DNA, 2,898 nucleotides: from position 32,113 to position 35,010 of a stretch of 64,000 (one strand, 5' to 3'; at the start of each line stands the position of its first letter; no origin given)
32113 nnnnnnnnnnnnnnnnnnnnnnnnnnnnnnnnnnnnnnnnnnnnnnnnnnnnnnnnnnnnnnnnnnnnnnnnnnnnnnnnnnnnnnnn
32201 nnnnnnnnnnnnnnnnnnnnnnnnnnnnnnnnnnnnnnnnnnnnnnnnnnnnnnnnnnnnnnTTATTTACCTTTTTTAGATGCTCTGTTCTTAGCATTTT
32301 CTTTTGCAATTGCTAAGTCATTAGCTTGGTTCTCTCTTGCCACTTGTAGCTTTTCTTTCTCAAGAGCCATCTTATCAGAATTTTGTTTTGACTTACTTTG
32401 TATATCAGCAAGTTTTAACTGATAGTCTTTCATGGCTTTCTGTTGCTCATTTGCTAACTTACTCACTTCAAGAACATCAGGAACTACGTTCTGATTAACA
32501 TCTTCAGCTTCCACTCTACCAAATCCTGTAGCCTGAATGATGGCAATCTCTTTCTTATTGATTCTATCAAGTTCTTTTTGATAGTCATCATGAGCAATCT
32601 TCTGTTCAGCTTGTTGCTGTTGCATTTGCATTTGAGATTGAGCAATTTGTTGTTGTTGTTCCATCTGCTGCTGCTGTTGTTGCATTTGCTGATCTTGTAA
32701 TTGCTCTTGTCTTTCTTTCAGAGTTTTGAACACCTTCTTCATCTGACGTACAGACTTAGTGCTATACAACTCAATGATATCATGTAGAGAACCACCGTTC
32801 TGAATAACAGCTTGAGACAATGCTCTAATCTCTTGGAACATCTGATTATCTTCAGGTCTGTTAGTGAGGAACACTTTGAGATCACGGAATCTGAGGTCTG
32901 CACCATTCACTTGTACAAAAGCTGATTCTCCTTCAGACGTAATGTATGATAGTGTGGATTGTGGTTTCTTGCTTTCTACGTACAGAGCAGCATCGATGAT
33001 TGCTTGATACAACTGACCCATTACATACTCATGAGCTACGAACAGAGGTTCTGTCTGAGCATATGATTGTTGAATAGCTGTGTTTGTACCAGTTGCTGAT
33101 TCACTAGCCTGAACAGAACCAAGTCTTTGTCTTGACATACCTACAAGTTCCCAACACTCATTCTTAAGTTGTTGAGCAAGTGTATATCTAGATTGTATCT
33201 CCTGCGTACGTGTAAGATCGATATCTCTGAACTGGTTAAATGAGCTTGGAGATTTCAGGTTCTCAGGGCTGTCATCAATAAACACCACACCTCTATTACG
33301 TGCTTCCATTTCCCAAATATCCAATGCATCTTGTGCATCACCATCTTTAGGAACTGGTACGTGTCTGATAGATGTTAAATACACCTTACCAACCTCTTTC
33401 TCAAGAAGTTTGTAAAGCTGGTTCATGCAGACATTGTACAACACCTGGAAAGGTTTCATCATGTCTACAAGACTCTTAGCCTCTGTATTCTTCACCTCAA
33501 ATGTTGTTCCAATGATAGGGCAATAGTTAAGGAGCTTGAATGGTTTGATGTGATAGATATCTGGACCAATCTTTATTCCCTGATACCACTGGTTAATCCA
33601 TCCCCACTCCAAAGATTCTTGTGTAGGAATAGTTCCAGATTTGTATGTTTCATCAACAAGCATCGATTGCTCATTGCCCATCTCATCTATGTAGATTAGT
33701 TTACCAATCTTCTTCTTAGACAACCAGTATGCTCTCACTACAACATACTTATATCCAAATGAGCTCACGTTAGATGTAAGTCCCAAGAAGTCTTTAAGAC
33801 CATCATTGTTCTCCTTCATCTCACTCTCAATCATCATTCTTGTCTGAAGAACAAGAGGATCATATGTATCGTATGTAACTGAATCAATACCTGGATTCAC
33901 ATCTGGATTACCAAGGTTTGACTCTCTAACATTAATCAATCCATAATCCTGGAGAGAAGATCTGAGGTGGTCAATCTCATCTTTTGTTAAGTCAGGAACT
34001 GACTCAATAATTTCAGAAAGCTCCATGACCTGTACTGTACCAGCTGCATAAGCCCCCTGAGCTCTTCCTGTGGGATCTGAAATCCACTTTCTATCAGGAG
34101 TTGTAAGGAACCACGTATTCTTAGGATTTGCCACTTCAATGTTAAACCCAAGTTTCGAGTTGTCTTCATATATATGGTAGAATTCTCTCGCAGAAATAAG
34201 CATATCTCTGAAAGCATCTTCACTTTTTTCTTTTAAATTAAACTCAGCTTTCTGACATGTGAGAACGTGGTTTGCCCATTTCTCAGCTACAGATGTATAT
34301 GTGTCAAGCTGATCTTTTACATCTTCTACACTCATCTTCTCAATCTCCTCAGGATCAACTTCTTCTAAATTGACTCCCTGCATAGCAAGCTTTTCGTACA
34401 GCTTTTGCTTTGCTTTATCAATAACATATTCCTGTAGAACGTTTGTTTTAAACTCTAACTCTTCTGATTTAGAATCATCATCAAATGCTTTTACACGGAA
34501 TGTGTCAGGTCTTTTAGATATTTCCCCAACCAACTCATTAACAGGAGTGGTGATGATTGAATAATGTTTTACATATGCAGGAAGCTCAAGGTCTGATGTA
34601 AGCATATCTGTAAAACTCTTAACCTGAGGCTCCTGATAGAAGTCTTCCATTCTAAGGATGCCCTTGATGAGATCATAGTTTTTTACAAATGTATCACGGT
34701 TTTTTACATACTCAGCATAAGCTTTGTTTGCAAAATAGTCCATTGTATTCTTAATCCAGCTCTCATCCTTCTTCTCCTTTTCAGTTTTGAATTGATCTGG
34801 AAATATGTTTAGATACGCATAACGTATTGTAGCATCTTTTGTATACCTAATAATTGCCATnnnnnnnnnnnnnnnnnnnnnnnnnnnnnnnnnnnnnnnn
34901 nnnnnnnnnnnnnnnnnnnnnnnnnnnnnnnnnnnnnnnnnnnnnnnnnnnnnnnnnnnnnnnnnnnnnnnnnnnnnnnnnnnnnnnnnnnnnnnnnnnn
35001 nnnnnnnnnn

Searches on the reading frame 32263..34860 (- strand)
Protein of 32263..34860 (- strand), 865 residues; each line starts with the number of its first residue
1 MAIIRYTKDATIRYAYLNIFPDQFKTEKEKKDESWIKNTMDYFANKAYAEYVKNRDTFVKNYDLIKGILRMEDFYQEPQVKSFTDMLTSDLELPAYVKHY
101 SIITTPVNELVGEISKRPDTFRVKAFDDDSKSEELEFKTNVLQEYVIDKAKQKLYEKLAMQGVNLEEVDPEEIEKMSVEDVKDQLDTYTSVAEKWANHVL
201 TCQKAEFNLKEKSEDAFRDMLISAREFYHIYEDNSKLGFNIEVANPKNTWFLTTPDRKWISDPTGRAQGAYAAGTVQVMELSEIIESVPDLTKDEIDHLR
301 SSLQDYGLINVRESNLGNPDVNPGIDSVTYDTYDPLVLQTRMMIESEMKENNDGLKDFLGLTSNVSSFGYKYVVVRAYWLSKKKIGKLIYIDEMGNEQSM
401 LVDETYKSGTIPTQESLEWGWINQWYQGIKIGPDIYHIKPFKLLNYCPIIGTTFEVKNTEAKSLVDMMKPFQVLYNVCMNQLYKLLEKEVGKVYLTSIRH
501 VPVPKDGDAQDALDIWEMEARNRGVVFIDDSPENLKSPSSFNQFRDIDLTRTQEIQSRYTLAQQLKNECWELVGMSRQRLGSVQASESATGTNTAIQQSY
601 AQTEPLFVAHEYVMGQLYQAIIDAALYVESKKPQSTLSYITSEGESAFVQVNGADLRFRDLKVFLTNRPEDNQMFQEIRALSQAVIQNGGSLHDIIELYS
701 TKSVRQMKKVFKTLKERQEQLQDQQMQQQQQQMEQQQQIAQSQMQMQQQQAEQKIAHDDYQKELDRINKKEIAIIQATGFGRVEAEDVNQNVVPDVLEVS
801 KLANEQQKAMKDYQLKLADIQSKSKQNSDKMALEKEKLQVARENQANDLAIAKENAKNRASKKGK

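Call 17: search_protein_families(library=phrogs, proteins=[window:32263-34860:-], max_evalue=0.001)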
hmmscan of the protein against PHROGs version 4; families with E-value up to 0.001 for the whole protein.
window:32263-34860:- (865 aa): 2 families
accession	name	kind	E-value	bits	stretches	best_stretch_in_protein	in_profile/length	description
phrog_6547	-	head and packaging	5.4e-103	346.6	1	19-853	8-814/827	portal protein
phrog_156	-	head and packaging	6.9e-11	42.3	1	196-825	100-663/681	portal protein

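Call 78: search_dna_similar(query=window:32263-34860:-, collection=phages, mode=protein, max_evalue=1e-10, max_rows=12)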
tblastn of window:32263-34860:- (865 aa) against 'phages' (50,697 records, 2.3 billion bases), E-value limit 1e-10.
Records with a match: 127; places in all: 127; records where one place covers at least 80% of the query: 58.
Best place of each record, by identity: <60% 127.
By first word of the organism name: uncultured 43; Bacteroides 30; Flavobacterium 28; Cellulophaga 9; Bacteriophage 5; Dulem 2; Azobacteroides 2; IAS 2; Leptolyngbya 1; Bohxovirus 1; and 4 more.
By host as written in the record: - 51; Bacteroides intestinalis DSM 108646 25; Flavobacterium psychrophilum 950106-1/1 12; Flavobacterium psychrophilum 020612-2/1 3; Flavobacterium psychrophilum strain FPS-D10 3; Candidatus Azobacteroides pseudotrichonymphae 2; Bacteroides thetaiotaomicron VPI-5484 2; Bacteroides cellulosilyticus 2; and 19 more.
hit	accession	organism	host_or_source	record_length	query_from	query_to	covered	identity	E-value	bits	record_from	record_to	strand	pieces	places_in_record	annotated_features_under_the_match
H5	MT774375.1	uncultured phage cr50_1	human feces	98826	17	863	98%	26.1%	6e-52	204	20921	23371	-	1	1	portal protein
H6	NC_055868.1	uncultured phage cr50_1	human feces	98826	17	863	98%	26.1%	6e-52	204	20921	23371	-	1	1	portal protein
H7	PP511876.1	Dulem virus 42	Propithecus coquereli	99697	16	865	98%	25.3%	1e-46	187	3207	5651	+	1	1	portal protein (x2) | hypothetical protein (x3)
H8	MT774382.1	uncultured phage cr10_1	human feces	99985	17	854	97%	25.5%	5e-50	198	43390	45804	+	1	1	portal protein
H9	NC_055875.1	uncultured phage cr10_1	human feces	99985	17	854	97%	25.5%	5e-50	198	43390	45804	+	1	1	portal protein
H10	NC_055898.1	uncultured phage cr115_1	human feces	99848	30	861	96%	25.0%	3e-44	180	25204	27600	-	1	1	portal protein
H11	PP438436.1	Leptolyngbya phage Lbo-JY46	Leptolyngbya boryana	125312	26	717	80%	29.1%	7e-78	283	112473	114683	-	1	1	hypothetical protein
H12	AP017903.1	Azobacteroides phage ProJPt-Bp1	Candidatus Azobacteroides ...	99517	30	854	95%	23.7%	8e-38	159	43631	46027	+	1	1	putative structural protein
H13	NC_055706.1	Azobacteroides phage ProJPt-Bp1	Candidatus Azobacteroides ...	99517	30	854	95%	23.7%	8e-38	159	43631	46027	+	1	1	portal protein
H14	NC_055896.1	uncultured phage cr113_1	human feces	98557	151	865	83%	26.6%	7e-37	156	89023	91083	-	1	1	portal protein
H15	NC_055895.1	uncultured phage cr7_1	human feces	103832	166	865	81%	26.7%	6e-35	150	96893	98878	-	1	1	portal protein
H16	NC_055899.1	uncultured phage cr124_1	human feces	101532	166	865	81%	26.7%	4e-33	144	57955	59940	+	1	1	portal protein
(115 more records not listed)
